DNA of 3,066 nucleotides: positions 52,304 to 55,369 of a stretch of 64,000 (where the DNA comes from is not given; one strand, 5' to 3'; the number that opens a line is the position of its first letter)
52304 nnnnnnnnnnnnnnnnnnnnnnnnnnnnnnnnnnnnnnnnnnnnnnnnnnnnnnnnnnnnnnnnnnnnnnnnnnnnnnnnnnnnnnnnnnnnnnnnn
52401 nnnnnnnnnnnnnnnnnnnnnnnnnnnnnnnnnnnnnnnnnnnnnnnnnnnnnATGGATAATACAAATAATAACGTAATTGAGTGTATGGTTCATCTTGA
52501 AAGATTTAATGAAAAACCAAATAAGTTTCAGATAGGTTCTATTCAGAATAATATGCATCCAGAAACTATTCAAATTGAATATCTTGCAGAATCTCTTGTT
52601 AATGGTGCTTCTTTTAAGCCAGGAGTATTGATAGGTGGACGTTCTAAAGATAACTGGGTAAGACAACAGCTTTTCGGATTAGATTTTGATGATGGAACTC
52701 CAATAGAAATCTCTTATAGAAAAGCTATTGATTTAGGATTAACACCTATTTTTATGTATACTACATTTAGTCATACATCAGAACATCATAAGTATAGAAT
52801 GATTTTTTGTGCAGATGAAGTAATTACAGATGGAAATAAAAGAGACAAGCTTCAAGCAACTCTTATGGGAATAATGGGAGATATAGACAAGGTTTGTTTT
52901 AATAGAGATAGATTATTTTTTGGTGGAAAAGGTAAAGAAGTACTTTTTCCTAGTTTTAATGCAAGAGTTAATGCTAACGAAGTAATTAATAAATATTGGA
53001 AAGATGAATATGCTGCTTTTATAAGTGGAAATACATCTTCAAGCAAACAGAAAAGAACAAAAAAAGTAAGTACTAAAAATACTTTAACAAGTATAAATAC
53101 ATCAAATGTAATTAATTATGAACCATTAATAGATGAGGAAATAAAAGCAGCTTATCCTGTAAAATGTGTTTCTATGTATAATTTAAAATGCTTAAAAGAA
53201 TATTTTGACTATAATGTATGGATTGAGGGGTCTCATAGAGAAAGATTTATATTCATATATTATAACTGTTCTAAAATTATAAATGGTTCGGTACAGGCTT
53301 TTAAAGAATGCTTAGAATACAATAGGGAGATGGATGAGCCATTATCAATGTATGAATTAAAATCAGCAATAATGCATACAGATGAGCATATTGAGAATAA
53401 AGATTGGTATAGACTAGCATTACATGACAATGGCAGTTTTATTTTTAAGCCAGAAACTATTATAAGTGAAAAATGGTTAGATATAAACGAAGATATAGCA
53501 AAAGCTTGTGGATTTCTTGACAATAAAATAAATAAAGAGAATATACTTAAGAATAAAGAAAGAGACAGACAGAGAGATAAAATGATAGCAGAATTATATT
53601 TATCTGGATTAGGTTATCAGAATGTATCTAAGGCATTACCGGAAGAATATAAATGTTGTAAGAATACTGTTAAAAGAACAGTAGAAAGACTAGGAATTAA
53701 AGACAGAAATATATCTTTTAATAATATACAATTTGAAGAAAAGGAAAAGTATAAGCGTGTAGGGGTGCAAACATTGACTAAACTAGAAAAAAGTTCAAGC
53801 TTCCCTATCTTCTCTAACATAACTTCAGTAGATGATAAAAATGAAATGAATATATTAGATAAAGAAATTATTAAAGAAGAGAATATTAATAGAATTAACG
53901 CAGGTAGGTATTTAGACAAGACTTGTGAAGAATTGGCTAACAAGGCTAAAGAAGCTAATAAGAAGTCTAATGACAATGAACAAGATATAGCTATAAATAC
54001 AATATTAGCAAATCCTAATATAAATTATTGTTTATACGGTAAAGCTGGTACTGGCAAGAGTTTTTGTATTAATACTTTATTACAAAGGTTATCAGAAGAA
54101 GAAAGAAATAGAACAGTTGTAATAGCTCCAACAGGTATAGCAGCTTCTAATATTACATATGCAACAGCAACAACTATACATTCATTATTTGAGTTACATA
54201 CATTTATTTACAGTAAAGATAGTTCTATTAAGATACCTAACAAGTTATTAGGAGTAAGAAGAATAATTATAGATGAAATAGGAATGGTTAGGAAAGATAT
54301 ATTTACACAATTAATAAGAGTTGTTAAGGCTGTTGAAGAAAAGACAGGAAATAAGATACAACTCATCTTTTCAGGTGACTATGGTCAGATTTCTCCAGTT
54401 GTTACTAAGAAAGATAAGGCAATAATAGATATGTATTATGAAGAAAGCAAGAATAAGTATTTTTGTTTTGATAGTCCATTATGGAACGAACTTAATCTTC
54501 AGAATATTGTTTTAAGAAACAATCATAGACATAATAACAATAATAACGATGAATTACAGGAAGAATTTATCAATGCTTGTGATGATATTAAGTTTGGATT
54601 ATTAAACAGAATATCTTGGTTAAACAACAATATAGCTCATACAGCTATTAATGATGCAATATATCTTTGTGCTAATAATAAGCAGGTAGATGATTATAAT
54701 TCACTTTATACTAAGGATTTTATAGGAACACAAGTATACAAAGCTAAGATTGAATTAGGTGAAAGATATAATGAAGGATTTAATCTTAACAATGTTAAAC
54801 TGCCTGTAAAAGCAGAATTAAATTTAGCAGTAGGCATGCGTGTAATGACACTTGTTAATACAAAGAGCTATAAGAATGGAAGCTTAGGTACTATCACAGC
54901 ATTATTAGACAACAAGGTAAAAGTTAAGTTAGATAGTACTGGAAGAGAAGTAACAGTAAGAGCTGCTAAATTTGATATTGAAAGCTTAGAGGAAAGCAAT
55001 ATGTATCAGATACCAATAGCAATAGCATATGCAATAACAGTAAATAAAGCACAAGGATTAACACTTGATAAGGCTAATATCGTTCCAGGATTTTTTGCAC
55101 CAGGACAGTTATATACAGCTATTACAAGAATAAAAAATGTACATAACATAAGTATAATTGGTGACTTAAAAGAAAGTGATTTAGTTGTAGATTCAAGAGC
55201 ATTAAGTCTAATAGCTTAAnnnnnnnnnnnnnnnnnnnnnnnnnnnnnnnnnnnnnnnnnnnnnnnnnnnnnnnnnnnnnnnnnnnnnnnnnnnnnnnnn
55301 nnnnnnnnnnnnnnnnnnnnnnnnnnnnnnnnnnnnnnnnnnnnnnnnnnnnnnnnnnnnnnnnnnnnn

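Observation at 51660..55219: PrimPol(AEP)-HTH-PIF1 helicase fusion preceded by a 600-bp AT-rich region with a perfect inverted repeat (putative origin)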

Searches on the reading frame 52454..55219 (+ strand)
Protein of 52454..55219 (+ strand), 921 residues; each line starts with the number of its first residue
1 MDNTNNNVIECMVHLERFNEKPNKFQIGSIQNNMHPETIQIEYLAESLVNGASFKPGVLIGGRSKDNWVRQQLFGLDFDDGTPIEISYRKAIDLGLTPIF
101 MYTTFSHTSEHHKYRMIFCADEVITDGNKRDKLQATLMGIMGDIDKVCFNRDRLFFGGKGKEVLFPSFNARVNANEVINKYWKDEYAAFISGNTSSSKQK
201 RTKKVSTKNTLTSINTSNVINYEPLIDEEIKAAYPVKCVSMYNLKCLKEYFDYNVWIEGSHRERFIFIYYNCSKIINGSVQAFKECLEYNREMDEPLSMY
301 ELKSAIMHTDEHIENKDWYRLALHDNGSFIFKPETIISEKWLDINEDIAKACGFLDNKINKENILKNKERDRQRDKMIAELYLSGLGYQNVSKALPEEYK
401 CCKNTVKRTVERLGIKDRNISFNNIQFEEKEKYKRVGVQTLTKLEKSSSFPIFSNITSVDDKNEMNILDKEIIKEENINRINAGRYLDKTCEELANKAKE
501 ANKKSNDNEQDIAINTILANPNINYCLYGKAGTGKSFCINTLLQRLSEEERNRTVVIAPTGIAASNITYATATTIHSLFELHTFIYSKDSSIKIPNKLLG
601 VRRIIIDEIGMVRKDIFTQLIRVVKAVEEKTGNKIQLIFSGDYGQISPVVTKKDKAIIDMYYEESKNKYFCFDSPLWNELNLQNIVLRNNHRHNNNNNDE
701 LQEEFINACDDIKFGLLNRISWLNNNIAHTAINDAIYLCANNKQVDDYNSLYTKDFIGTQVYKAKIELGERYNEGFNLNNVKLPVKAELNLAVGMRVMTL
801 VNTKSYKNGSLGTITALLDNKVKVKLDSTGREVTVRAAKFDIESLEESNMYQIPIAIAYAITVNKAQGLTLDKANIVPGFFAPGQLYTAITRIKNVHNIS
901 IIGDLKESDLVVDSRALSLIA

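Call 4: search_protein_families(library=pfam, proteins=[window:52454-55219:+], max_evalue=0.1)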
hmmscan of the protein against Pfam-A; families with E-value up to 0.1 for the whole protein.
window:52454-55219:+ (921 aa): 18 families
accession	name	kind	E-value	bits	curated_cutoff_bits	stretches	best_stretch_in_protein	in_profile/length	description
PF05970.20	PIF1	-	2.3e-23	83.4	25.9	1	513-715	13-215/223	PIF1-like helicase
PF13245.12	AAA_19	-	2.4e-15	57.3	25.1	1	511-649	2-132/134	AAA domain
PF13604.12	AAA_30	-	3.2e-15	56.8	27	1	508-650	4-132/191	AAA domain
PF13401.12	AAA_22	-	1e-05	26.3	27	1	526-643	9-124/130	AAA domain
PF13479.12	AAA_24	-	5.6e-05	23.5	27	1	522-645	2-105/195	AAA domain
PF00270.35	DEAD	-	8e-05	22.9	26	1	510-614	4-107/167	DEAD/DEAH box helicase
PF00910.28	RNA_helicase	-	0.0004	21.3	21.5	1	526-625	2-76/105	RNA helicase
PF07728.20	AAA_5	-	0.00078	19.9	22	1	525-624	2-90/139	AAA domain (dynein-related subfamily)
PF13191.12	AAA_16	-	0.0012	19.8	32.6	1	526-591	28-88/167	AAA ATPase domain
PF12775.13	AAA_7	-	0.0015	18.5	25.8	1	516-553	27-64/181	P-loop containing dynein motor region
PF13538.12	UvrD_C_2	-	0.0069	16.7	27.4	1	858-892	2-44/52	UvrD-like helicase C-terminal domain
PF00437.27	T2SSE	-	0.032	13.3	24.9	1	502-555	122-175/370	Type II/IV secretion system protein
PF24883.2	NPHP3_N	-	0.04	14.6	24.8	1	525-554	25-54/164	Nephrocystin 3, N-terminal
PF04851.21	ResIII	-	0.045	14.1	22.5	1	509-561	7-63/164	Type III restriction enzyme, res subunit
PF18427.7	DDR_swiveling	-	0.051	14.1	26.5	0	531-636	15-117/162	DD-reactivating factor swiveling domain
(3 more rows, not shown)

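Call 5: search_protein_families(library=phrogs, proteins=[window:52454-55219:+], max_evalue=0.01)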
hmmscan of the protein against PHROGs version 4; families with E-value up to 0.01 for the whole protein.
window:52454-55219:+ (921 aa): 7 families
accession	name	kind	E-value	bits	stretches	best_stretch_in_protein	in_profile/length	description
phrog_325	-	DNA, RNA and nucleotide metabolism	7.3e-63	214.2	1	420-916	371-883/986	Dda-like helicase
phrog_25531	-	unknown function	3.8e-27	96.3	1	17-218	10-212/617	-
phrog_25471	-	unknown function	4.2e-08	34.4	1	526-640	25-154/162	-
phrog_3277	-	DNA, RNA and nucleotide metabolism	2.3e-05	25.3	1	520-614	8-92/168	DnaC-like helicase loader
phrog_170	-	other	4.2e-05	24.1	1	488-557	58-125/323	PhoH-like phosphate starvation-inducible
phrog_124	-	DNA, RNA and nucleotide metabolism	4.6e-05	24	1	493-622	11-130/382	Sak4-like ssDNA annealing protein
phrog_25411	-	unknown function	0.0055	16.4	0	488-570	197-277/627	-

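Call 10: find_homologous_proteins(query=window:52454-55219:+)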
Query window:52454-55219:+ (921 aa): 397 proteins with E <= 0.001 among 8000 candidates; the best 120 are listed.
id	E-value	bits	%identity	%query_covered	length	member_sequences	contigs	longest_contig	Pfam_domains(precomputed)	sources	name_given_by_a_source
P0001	0.0e+0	1953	93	100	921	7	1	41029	PF05970.21,PF13604.13,PF13245.13,PF13401.13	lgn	-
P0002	0.0e+0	1834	87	100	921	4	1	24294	PF05970.21,PF13604.13,PF13245.13,PF13401.13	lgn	-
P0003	0.0e+0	1265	62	100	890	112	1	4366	PF05970.21,PF13604.13,PF13245.13,PF13401.13,PF02689.21,PF07728.21,PF02562.23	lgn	-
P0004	2.0e-274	931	51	100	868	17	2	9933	PF00270.36,PF05970.21,PF13604.13,PF13245.13,PF13401.13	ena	-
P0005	4.8e-205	702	42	99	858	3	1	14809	PF05970.21,PF13604.13,PF13245.13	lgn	-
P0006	5.7e-191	655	39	99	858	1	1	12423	PF05970.21,PF13604.13,PF13245.13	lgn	-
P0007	5.1e-175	602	40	99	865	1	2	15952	PF05970.21,PF13604.13,PF13245.13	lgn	-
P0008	1.4e-166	574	39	99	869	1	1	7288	PF00270.36,PF05970.21,PF13604.13,PF13245.13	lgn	-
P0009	1.3e-161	558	36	99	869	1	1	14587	PF13538.13,PF05970.21,PF13604.13,PF13245.13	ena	-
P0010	2.2e-130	455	39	78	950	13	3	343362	PF05970.21,PF13604.13,PF12775.14,PF13245.13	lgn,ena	-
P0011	1.3e-106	376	35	73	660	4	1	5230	PF05970.21,PF13245.13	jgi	-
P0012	4.8e-86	308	33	74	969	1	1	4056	PF05970.21,PF13604.13,PF13245.13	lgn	-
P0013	6.1e-77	278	50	29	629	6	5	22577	-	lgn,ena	-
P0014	1.4e-76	277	61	22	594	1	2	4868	-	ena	-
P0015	5.0e-76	275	37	52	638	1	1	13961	PF01807.26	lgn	-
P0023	2.1e-75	273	63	20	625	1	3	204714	-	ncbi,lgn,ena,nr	ncbi:MAG: hypothetical protein HDQ99_05560 [Lachnospiraceae bacterium]|nr:hypothetical protein [Lach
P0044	8.0e-75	271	55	23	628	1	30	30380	-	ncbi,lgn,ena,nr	ncbi:hypothetical protein FMM74_016820 [Lachnospiraceae bacterium MD308]|nr:hypothetical protein [La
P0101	8.0e-74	267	63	20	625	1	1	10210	-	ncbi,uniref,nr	ncbi:hypothetical protein [Parablautia muri]|uniref:Uncharacterized protein n=1 Tax=Parablautia muri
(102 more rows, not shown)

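Call 14: search_protein_families(library=pfam, proteins=[P0023, P0015, P0044, P0101, P0010, P0012, P0005], max_evalue=0.01)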
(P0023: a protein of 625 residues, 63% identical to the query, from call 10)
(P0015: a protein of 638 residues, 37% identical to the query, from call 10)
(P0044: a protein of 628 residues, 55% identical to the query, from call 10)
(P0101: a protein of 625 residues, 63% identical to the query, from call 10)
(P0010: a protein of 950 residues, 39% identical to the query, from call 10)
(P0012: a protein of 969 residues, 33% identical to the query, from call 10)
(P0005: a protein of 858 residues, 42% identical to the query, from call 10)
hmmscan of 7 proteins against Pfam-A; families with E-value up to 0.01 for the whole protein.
P0023 (625 aa): 0 families

P0015 (638 aa): 1 family
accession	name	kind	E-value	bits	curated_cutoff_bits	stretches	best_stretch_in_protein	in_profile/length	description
PF01807.25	Zn_ribbon_DnaG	-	3.1e-06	27.3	24.9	1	301-366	32-94/98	CHC2 zinc finger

P0044 (628 aa): 0 families

P0101 (625 aa): 0 families

P0010 (950 aa): 8 families
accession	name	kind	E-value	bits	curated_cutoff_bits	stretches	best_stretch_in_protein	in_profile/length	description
PF05970.20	PIF1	-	1.6e-17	64.3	25.9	1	572-747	18-194/223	PIF1-like helicase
PF13245.12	AAA_19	-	1e-12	48.8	25.1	1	575-702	10-132/134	AAA domain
PF13604.12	AAA_30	-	8.7e-09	35.8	27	1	576-754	18-168/191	AAA domain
PF12775.13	AAA_7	-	1e-05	25.6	25.8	1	559-620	16-76/181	P-loop containing dynein motor region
PF13401.12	AAA_22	-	0.00016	22.4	27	1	575-693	4-121/130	AAA domain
PF13191.12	AAA_16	-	0.0024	18.9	32.6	1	576-663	24-103/167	AAA ATPase domain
PF01443.25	Viral_helicase1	-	0.0036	17.6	21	0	581-666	3-72/228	Viral superfamily 1 RNA helicase core domain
PF13479.12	AAA_24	-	0.0073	16.6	27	0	577-672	3-83/195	AAA domain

P0012 (969 aa): 5 families
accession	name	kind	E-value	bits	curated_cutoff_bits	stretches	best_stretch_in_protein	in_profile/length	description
PF05970.20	PIF1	-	8.1e-15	55.5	25.9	1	589-757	21-192/223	PIF1-like helicase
PF13245.12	AAA_19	-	2.1e-11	44.6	25.1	1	586-716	7-132/134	AAA domain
PF13604.12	AAA_30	-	5.7e-07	29.9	27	1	585-716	11-131/191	AAA domain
PF07728.20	AAA_5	-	0.00022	21.7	22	1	592-697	1-96/139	AAA domain (dynein-related subfamily)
PF00270.35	DEAD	-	0.0058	16.8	26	0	584-628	8-52/167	DEAD/DEAH box helicase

P0005 (858 aa): 6 families
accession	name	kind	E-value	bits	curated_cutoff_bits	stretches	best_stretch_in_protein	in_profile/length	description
PF05970.20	PIF1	-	6.6e-18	65.6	25.9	1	483-657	20-193/223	PIF1-like helicase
PF13604.12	AAA_30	-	1.2e-11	45.2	27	1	472-611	3-131/191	AAA domain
PF13245.12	AAA_19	-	1.5e-11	45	25.1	1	475-611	1-132/134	AAA domain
PF13401.12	AAA_22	-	0.0021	18.8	27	1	489-603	9-122/130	AAA domain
PF00270.35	DEAD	-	0.0025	18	26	1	474-537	3-68/167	DEAD/DEAH box helicase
PF13538.12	UvrD_C_2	-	0.0042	17.3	27.4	0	797-829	4-44/52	UvrD-like helicase C-terminal domain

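Call 21: find_encoding_contigs(protein=P0001, flank=10000, max_places=3)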
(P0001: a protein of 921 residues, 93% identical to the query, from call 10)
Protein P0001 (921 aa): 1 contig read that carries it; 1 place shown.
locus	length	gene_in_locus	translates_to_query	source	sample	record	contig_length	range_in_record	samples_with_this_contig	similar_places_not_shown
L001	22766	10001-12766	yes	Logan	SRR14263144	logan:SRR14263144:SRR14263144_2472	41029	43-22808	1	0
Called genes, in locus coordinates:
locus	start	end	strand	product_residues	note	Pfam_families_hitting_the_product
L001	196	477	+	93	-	-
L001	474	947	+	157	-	-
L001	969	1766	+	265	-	PF04055:Radical_SAM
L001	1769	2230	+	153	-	-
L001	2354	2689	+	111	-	-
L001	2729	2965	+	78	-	-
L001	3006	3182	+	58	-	-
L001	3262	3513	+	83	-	-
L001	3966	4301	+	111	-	-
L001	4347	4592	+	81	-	-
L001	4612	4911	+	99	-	-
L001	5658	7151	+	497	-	-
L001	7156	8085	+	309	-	PF00535:Glycos_transf_2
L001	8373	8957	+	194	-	-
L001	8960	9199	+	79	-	-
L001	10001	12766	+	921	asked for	PF05970:PIF1, PF13245:AAA_19, PF13401:AAA_22 (faint), PF13604:AAA_30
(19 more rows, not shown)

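Call 22: find_encoding_contigs(protein=P0002, flank=10000, max_places=3)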
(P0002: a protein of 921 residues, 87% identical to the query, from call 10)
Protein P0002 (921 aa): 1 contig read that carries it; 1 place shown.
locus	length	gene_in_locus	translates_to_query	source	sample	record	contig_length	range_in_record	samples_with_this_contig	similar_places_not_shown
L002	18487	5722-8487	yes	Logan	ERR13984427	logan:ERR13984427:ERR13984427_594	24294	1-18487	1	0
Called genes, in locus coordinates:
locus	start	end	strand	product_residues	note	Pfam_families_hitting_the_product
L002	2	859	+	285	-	?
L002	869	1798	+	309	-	PF00535:Glycos_transf_2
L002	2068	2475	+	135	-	-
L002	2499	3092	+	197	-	-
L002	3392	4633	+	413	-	PF14239:RRXRR, PF01844:HNH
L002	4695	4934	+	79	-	-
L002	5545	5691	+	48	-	-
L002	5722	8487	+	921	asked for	PF05970:PIF1, PF13245:AAA_19, PF13401:AAA_22 (faint), PF13604:AAA_30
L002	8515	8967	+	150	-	-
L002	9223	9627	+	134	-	PF20215:DUF6575 (faint)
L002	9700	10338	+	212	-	-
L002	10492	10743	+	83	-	-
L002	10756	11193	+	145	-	PF01637:ATPase_2 (faint), PF13173:AAA_14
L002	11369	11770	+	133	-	-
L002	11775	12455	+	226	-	-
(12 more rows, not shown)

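Call 23: find_encoding_contigs(protein=P0004, flank=10000, max_places=3)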
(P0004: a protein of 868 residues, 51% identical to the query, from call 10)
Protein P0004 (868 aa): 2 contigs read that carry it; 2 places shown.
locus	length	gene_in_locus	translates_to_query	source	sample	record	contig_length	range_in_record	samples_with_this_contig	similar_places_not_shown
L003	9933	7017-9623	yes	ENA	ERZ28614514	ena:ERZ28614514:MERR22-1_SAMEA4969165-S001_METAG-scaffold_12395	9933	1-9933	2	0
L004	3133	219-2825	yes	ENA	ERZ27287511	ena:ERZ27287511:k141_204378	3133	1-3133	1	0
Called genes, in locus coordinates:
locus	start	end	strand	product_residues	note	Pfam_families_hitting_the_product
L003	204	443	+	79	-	-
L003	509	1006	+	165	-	-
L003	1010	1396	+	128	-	-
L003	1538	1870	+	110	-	-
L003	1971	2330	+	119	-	-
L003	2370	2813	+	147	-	-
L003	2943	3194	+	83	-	-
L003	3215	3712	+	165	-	-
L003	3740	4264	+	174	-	-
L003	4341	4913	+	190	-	-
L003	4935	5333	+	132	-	-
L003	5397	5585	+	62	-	-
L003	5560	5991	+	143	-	PF01139:RtcB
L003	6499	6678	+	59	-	-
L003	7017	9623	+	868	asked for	PF00270:DEAD (faint), PF05970:PIF1, PF13245:AAA_19, PF13401:AAA_22 (weak), PF13604:AAA_30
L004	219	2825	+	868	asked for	PF00270:DEAD (faint), PF05970:PIF1, PF13245:AAA_19, PF13401:AAA_22 (weak), PF13604:AAA_30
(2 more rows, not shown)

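Call 26: find_encoding_contigs(protein=window:52454-55219:+, flank=10000, max_places=3)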
Protein window:52454-55219:+ (921 aa): 5 contigs read that carry it; 1 place shown.
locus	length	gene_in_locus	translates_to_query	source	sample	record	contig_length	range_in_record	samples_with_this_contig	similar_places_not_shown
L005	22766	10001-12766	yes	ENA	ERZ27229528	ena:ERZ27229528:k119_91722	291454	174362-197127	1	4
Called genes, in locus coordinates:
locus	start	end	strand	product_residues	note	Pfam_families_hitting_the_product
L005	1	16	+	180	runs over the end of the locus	-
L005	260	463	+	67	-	-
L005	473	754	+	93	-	-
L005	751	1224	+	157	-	-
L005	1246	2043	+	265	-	PF04055:Radical_SAM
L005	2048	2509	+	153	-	-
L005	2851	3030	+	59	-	-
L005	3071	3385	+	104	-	-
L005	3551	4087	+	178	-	-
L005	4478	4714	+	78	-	-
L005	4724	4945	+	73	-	-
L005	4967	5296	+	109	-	-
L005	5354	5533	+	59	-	-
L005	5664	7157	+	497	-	-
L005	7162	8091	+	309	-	PF00535:Glycos_transf_2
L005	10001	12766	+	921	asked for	PF05970:PIF1, PF13245:AAA_19, PF13604:AAA_30, PF13401:AAA_22 (faint)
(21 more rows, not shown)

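Call 27: find_encoding_contigs(protein=P0010, flank=10000, max_places=2)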
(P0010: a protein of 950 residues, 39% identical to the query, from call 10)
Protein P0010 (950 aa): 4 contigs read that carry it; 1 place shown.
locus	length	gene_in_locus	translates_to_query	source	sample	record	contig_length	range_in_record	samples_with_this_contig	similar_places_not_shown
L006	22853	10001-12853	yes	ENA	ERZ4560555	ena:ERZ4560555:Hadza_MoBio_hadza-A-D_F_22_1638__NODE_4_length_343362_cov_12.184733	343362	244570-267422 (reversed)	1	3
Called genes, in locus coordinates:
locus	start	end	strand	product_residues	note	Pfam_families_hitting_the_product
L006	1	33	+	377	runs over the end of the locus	PF12323:HTH_OrfB_IS605, PF01385:OrfB_IS605, PF07282:Cas12f1-like_TNB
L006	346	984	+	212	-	PF06941:NT5C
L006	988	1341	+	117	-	-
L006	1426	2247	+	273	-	-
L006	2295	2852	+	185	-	-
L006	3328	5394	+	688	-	PF00580:UvrD-helicase, PF13245:AAA_19, PF01443:Viral_helicase1 (faint), PF13087:AAA_12 (faint), PF13361:UvrD_C, PF13538:UvrD_C_2, PF18974:DUF5710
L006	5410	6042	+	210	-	-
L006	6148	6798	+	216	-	-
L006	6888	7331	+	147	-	PF02661:Fic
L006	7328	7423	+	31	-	-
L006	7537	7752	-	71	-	-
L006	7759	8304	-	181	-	-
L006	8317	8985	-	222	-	-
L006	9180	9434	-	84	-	-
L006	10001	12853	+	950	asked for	PF05970:PIF1, PF12775:AAA_7 (faint), PF13245:AAA_19, PF13604:AAA_30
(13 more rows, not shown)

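Call 45: find_encoding_contigs(protein=P0005, flank=6000, max_places=2)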
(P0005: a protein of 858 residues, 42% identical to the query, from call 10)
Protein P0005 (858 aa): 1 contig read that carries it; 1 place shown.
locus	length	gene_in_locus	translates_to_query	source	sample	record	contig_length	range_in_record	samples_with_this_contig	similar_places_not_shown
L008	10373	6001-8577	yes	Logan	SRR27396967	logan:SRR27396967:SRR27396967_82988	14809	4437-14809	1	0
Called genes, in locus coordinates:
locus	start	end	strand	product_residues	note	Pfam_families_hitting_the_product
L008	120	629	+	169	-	-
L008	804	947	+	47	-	-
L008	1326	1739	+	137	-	-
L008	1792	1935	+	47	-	-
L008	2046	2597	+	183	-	PF04307:YdjM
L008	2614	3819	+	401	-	-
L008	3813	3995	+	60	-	-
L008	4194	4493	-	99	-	-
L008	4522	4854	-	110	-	-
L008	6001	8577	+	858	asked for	PF05970:PIF1, PF13245:AAA_19, PF13604:AAA_30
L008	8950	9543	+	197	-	PF00239:Resolvase, PF18010:HTH_49 (weak)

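Call 46: find_encoding_contigs(protein=P0007, flank=6000, max_places=2)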
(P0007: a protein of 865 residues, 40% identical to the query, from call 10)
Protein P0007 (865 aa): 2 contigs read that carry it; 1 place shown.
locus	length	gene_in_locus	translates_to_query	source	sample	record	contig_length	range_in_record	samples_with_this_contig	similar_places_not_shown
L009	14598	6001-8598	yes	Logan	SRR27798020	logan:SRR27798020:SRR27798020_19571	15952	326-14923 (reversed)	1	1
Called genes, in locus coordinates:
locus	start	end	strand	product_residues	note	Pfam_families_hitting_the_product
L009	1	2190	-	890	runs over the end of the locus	-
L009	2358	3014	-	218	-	-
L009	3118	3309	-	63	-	-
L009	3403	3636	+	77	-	PF13443:HTH_26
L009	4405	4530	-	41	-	-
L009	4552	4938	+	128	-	PF21983:NikA-like, PF05713:MobC (weak)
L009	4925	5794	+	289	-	PF03432:Relaxase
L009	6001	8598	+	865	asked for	PF05970:PIF1, PF13245:AAA_19, PF13604:AAA_30 (weak)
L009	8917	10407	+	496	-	PF10412:TrwB_AAD_bind, PF13401:AAA_22 (faint), PF02534:T4SS-DNA_transf, PF12696:TraG-D_C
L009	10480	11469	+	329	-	PF18941:DUF5688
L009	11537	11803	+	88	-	-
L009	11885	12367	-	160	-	-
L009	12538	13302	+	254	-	PF04890:DUF648 (weak)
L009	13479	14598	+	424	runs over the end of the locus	PF00589:Phage_integrase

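Call 47: find_encoding_contigs(protein=P0009, flank=6000, max_places=2)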
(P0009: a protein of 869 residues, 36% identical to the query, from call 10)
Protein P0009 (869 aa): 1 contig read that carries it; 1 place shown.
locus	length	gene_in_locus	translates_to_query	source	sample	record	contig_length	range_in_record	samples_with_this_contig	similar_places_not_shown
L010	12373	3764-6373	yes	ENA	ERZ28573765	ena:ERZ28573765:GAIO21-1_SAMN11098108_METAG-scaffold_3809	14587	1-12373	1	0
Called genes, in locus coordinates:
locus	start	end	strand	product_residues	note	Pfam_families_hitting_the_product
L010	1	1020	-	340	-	?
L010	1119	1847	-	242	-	PF05315:ICEA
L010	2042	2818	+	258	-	PF00142:Fer4_NifH, PF01656:CbiA, PF06564:CBP_BcsQ (weak), PF09140:MipZ, PF10609:ParA (weak), PF13614:AAA_31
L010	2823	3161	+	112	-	-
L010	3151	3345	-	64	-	PF08845:SymE_toxin (weak)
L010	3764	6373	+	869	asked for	PF05970:PIF1, PF13245:AAA_19, PF13604:AAA_30, PF13538:UvrD_C_2 (faint)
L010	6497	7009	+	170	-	PF07799:DUF1643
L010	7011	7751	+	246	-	PF00239:Resolvase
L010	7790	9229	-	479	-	PF02534:T4SS-DNA_transf, PF10412:TrwB_AAD_bind, PF12696:TraG-D_C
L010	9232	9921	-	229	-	PF01076:Mob_Pre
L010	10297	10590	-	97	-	-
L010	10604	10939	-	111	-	-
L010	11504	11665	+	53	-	-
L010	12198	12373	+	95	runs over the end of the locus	-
